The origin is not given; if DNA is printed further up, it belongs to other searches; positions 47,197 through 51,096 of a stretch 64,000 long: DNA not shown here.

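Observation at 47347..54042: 2231-aa acidic, membrane-anchored ORFan with degenerate internal repeats, divergent from a CPBP-protease/TraX/thioredoxin operon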

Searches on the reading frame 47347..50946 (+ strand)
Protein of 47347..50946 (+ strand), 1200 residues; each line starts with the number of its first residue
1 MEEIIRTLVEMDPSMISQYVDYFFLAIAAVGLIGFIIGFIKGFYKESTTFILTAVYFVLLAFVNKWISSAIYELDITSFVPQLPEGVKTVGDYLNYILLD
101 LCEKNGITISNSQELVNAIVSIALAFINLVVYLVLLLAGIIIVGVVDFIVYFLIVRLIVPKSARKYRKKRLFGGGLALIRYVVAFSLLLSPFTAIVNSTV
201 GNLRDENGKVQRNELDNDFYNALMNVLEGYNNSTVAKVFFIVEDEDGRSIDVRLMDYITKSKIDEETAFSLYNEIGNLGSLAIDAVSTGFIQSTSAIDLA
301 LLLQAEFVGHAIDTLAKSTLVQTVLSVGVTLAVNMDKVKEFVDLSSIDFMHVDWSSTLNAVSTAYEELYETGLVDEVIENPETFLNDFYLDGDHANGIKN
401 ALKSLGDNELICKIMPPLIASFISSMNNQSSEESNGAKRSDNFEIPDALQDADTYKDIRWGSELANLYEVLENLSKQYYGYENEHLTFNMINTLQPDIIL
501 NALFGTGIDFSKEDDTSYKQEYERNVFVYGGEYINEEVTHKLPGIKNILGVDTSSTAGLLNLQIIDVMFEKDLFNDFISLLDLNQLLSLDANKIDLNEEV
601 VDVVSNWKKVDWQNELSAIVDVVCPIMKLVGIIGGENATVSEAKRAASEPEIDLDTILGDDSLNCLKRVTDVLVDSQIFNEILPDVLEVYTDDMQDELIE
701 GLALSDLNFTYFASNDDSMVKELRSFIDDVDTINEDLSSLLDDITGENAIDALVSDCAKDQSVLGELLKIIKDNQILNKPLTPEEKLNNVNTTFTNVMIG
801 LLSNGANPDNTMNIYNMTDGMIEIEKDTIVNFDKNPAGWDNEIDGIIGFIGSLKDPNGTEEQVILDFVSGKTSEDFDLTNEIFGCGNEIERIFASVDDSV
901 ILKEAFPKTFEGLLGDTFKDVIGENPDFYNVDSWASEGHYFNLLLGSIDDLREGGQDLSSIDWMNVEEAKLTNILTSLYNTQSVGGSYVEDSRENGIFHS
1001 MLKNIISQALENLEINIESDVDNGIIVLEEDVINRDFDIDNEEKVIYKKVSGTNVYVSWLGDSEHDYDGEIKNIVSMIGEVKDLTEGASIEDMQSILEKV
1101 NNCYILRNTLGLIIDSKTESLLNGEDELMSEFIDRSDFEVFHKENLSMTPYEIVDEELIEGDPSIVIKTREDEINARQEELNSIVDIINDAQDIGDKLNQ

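Call 28: predict_structure(alignment_id=A2)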
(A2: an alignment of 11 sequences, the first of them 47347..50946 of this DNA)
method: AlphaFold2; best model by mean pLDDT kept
length: 1200 residues; sequences in the alignment: 11
mean_pLDDT: 73.6   pTM: 0.54
mean pLDDT of the five models: 73.6, 67.1, 66.6, 62.2, 60.7
residues with pLDDT >= 90: 104; 70-90: 661; 50-70: 336; < 50: 99
segments of 3 or more residues with pLDDT < 50: 1-9, 200-203, 238-244, 246-264, 429-442, 514-516, 1019-1025, 1034-1036, 1144-1151, 1156-1158
pLDDT, mean of each block of 10 residues (from residue 1): 45 59 58 64 74 76 75 74 70 74 58 60 68 71 72 61 53 70 62 51 51 55 62 52 46 45 51 62 67 57 73 74 67 65 72 82 87 79 71 84 90 87 67 42 66 88 91 89 80 75 78 55 83 85 91 78 88 74 74 81 87 90 85 66 57 71 87 87 86 78 85 80 91 87 77 87 91 89 84 89 70 74 86 86 92 77 80 76 84 91 87 80 81 90 88 67 84 89 72 64 83 65 47 49 69 81 84 89 77 85 80 77 67 65 50 48 60 82 79 66
secondary structure, 60 per line:
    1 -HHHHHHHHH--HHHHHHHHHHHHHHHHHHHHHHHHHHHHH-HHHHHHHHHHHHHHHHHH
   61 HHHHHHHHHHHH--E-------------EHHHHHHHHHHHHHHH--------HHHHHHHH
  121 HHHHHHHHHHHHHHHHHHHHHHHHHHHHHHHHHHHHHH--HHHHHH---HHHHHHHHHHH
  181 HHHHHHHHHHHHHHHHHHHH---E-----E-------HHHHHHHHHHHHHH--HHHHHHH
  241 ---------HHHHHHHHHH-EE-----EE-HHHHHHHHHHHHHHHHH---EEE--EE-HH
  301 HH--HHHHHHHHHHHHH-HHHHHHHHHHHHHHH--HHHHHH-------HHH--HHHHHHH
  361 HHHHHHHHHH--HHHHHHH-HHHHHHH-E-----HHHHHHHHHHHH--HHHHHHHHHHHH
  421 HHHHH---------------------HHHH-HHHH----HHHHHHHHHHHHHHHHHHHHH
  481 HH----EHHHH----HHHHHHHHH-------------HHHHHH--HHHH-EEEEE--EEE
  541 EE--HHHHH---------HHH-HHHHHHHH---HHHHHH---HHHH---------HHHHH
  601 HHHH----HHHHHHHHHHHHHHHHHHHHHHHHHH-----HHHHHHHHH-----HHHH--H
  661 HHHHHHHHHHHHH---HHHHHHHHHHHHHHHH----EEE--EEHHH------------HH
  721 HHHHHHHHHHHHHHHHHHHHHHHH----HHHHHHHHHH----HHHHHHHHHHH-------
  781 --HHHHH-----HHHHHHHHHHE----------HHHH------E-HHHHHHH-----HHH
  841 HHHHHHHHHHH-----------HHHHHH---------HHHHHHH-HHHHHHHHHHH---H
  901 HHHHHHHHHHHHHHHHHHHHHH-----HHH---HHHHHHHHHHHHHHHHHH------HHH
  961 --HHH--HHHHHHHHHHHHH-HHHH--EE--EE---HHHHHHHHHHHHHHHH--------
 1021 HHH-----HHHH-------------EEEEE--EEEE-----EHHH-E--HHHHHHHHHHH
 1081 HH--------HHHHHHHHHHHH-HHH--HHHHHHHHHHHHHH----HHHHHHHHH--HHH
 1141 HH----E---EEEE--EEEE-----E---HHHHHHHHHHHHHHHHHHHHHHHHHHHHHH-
elements in order (helices of 4 or more, strands of 3 or more residues): H2-10 H13-41 H43-72 H90-104 H113-158 H161-166 H170-200 H218-231 H234-240 H250-259 H271-287 E291-293 H299-302 H305-317 H319-333 H336-341 H354-370 H373-379 H381-387 H395-406 H409-425 H447-450 H452-455 H460-482 H488-491 H496-504 H518-523 H526-529 E531-535 E538-542 H545-549 H563-570 H574-579 H583-586 H596-604 H609-634 H640-648 H654-657 H660-673 H677-692 E697-699 H719-744 H749-758 H763-773 H783-787 H793-802 H814-817 H826-832 H838-851 H863-868 H878-884 H886-896 H900-922 H934-951 H968-980 H982-985 H997-1012 H1029-1032 E1046-1050 E1053-1056 H1070-1082 H1091-1102 H1109-1122 H1127-1135 H1138-1142 E1151-1154 E1157-1160 H1170-1199

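Call 32: fold_search(model_id=the predicted structure, library=pdb)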
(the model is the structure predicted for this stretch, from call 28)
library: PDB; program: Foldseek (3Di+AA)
matches with E <= 10: 271; with E <= 0.001: 0
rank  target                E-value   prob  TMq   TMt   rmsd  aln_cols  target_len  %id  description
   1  7z8v_D                2.3e-02  0.18  0.09  0.09  45.9      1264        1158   11  CAND1-SCF-SKP2 (SKP1deldel) CAND1 engaged SCF rocked (released 2023-04-19)
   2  7jq9                  3.4e-02  0.23  0.11  0.07  33.4      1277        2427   11  Cryo-EM structure of human HUWE1 (released 2021-07-28)
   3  9qoo_A                4.5e-02  0.21  0.10  0.12  43.9      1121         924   10  Composite model: Ternary complex of the human 20S proteasome in complex with Importin-9 and two homodimers of Akirin-2 (released 2026-01-28)
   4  9m1l_D                4.7e-02  0.23  0.12  0.12  38.7      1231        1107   10  Cryo-EM structure of the TBC-DE-Arl2-alpha-beta-tubulin complex with GTP (released 2025-10-22)
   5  9cad_D                5.6e-02  0.14  0.09  0.05  51.6      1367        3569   10  Cryo-EM structure of the TRRAP lobe of the native human TIP60 complex (composite structure) (released 2025-06-18)
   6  4a0c_A                8.7e-02  0.16  0.12  0.12  44.5      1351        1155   10  Structure of the CAND1-CUL4B-RBX1 complex (released 2011-11-30)
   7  9sob_C16              8.7e-02  0.12  0.10  0.08  35.4      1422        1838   10  Structural Model of the Nuclear Pore Complex in Arabidopsis thaliana (released 2025-11-05)
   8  9caf_D                1.1e-01  0.11  0.09  0.05  51.5      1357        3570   10  Cryo-EM structure of the reconstituted TRRAP lobe of the human TIP60 complex (composite structure) (released 2025-06-18)
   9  4bsm                  1.3e-01  0.10  0.08  0.09  35.5      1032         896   10  Crystal structure of the Nuclear Export Receptor CRM1 (exportin-1) lacking the C-terminal helical extension at 4.5A (released 2013-07-31)
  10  7oqb_O                1.6e-01  0.18  0.10  0.14  35.2       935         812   10  The U2 part of Saccharomyces cerevisiae spliceosomal pre-A complex (delta BS-A ACT1) (released 2021-08-11)
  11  6xte_A                1.7e-01  0.10  0.10  0.11  44.1      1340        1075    9  Human karyopherin RanBP5 (isoform-1) (released 2020-04-22)
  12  9m1m_D                1.9e-01  0.13  0.11  0.12  38.0      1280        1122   10  Cryo-EM structure of the TBC-DEC-Arl2-alpha-beta-tubulin complex with GDP-AlFx (released 2025-10-22)
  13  7tdz_M                2.0e-01  0.09  0.08  0.10  29.5       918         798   12  Cryo-EM model of protomer of the cytoplasmic ring of the nuclear pore complex from Xenopus laevis (released 2022-06-22)
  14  6n1z_A                2.3e-01  0.12  0.09  0.11  39.0      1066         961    8  Importin-9 bound to H2A-H2B (released 2019-03-20)
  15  6zwm_B                2.3e-01  0.08  0.09  0.06  43.5      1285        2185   10  cryo-EM structure of human mTOR complex 2, overall refinement (released 2020-11-18)
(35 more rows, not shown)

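Call 37: search_protein_representatives(alignment_id=A2)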
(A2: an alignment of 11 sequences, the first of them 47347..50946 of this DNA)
Query: 11 sequences, 1176 profile positions. Proteins with E-value up to 0.001 (for the whole library): 659; up to 1e-10: 346; up to 1e-30: 210. The best 150 are listed.
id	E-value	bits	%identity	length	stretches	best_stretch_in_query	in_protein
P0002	0.0e+00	1743.0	-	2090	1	1-1176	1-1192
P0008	0.0e+00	1677.7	-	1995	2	4-1176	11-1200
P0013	0.0e+00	1358.7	-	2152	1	1-1175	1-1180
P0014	0.0e+00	1325.1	-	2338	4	1-1174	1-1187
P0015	0.0e+00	1045.7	-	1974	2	5-1175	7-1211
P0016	0.0e+00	1020.9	-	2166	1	5-1175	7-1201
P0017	0.0e+00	1013.0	-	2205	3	8-1175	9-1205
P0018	3.2e-280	949.4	-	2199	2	8-1169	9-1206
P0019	1.9e-261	887.2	-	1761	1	6-1176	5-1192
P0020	1.9e-251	854.1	-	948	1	1-931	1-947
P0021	1.3e-245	834.8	-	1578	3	8-1175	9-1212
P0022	4.9e-226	769.9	-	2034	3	116-1175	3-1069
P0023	9.2e-204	696.2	-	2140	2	8-1169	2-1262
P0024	1.5e-197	675.6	-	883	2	6-634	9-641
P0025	4.3e-193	660.8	-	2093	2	8-1174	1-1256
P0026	2.4e-148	512.6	-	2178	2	1-1165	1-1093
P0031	3.8e-119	415.9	-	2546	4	8-1175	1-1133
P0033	3.0e-116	406.3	-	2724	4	8-1126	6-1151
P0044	5.8e-109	382.2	-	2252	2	10-1120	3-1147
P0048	5.7e-107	375.6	-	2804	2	6-1172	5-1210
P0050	7.9e-104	365.2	-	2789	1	9-1121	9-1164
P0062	9.1e-99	348.4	-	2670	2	8-1129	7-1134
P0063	2.2e-98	347.2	-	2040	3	11-1172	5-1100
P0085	9.2e-85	302.0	-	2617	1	8-1134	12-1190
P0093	2.0e-79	284.3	-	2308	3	8-1104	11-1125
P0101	7.7e-73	262.5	-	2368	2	3-1155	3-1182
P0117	4.1e-69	250.2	-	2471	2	7-1116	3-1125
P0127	5.3e-67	243.2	-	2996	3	4-409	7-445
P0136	3.0e-64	234.1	-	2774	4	8-413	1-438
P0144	1.3e-60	222.0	-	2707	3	4-422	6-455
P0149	1.7e-59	218.3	-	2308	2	9-1103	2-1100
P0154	1.3e-57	212.1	-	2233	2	8-390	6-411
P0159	4.6e-55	203.7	-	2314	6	8-412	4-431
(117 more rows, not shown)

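Call 38: list_cluster_members(proteins=[P0013, P0015, P0026, P0033, P0048, P0050, P0085, P0101, P0127, P0144])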
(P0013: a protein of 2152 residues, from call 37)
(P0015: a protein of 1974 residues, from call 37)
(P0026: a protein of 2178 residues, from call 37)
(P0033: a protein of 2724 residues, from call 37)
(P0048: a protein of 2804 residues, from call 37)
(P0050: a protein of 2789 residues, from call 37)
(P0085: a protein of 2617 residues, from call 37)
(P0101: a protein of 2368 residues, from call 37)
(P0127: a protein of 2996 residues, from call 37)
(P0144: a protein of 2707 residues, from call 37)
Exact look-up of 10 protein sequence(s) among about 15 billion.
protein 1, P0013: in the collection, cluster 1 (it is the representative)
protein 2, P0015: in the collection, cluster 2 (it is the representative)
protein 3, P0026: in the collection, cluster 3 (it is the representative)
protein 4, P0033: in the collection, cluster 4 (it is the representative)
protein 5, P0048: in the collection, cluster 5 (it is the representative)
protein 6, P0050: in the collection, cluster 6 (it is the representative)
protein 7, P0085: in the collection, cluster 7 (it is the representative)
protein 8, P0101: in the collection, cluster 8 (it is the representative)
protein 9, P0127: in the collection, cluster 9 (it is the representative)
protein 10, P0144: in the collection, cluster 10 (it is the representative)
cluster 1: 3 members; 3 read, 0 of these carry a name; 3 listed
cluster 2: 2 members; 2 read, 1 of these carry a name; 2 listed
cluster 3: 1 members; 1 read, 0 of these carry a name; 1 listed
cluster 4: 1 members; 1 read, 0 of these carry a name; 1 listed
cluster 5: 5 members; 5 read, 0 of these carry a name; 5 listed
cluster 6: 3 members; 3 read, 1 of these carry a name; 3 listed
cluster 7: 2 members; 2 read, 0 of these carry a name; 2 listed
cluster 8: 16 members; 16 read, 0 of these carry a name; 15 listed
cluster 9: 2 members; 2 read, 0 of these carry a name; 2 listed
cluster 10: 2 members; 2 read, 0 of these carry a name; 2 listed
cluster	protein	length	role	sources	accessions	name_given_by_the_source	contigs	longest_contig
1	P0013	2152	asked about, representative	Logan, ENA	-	-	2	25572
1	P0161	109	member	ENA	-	-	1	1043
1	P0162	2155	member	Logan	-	-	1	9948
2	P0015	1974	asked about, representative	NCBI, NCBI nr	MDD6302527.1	MAG: CvpA family protein [Bacillales bacterium] | CvpA family protein [Bacillales bacterium]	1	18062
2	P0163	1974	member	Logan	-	-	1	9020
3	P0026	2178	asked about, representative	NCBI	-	-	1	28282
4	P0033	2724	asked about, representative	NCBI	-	-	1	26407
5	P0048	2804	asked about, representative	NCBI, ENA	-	-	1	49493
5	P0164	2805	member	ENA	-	-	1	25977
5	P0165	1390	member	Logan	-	-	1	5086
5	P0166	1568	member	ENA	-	-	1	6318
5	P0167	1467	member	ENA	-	-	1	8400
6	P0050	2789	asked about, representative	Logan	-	-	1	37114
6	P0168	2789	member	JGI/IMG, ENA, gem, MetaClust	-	\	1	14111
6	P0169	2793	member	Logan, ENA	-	-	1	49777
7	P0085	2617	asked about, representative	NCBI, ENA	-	-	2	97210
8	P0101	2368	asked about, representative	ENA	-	-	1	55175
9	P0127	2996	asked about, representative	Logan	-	-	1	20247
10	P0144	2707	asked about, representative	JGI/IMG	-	-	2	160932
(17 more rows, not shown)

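Call 39: search_solved_structures(query=A2, max_evalue=1)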
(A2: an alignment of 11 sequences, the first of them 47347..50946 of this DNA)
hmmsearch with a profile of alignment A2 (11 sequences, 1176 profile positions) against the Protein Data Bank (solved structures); distinct sequences matched with E-value up to 1: 0.

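Call 46: find_homologous_proteins(query=P0101, max_evalue=0.00001)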
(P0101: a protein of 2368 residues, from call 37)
Query P0101 (2368 aa): 22 proteins with E <= 0.00001 among 8000 candidates.
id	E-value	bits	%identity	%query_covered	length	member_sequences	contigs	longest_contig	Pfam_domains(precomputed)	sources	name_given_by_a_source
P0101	0.0e+0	5269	100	100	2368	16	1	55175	-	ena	-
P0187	0.0e+0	4964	94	100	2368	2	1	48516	-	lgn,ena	-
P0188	0.0e+0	4035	77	100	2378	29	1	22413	-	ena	-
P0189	0.0e+0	1838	43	96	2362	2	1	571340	-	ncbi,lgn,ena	-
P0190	0.0e+0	1834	43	96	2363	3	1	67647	-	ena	-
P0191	0.0e+0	1831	43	96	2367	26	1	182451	-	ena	-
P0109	0.0e+0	1828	43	96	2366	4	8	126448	-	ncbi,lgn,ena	-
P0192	0.0e+0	1738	41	96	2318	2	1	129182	-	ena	-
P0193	0.0e+0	1731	41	95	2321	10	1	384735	-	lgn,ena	-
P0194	0.0e+0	1730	41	95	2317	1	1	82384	-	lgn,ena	-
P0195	0.0e+0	1723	41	96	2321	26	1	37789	-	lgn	-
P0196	0.0e+0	1717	42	93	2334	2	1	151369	-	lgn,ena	-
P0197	0.0e+0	1714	41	95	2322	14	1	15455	-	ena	-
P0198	0.0e+0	1713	41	95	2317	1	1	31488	-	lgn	-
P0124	0.0e+0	1709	41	96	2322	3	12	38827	-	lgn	-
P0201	1.2e-217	744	31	78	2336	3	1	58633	-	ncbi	-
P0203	1.9e-132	461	26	67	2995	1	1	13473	-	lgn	-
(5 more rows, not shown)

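Call 47: find_encoding_contigs(protein=P0101, flank=8000, max_places=2)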
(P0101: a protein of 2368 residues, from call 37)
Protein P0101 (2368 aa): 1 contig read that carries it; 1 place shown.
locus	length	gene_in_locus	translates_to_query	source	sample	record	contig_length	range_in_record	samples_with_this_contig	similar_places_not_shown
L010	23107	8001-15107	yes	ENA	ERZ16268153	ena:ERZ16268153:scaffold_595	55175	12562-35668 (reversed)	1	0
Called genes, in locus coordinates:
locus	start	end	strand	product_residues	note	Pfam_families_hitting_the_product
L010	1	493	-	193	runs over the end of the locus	PF01725:Ham1p_like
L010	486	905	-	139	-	PF00583:Acetyltransf_1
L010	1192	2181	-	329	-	PF09414:RNA_ligase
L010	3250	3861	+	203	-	-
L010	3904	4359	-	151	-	-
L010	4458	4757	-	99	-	-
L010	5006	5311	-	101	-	PF00085:Thioredoxin, PF13728:TraF (weak), PF13098:Thioredoxin_2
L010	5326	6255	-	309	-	PF05857:TraX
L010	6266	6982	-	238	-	PF02517:Rce1-like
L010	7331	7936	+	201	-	PF13560:HTH_31 (weak), PF01381:HTH_3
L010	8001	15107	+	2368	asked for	-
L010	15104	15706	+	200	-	PF01205:Impact_N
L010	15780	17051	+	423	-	PF05195:AMP_N, PF00557:Peptidase_M24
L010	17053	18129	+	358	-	PF13303:PTS_EIIC_2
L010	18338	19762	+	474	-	PF01637:ATPase_2, PF13173:AAA_14 (faint), PF03008:DUF234 (faint)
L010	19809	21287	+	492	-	PF00370:FGGY_N, PF02782:FGGY_C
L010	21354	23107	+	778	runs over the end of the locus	PF12705:PDDEXK_1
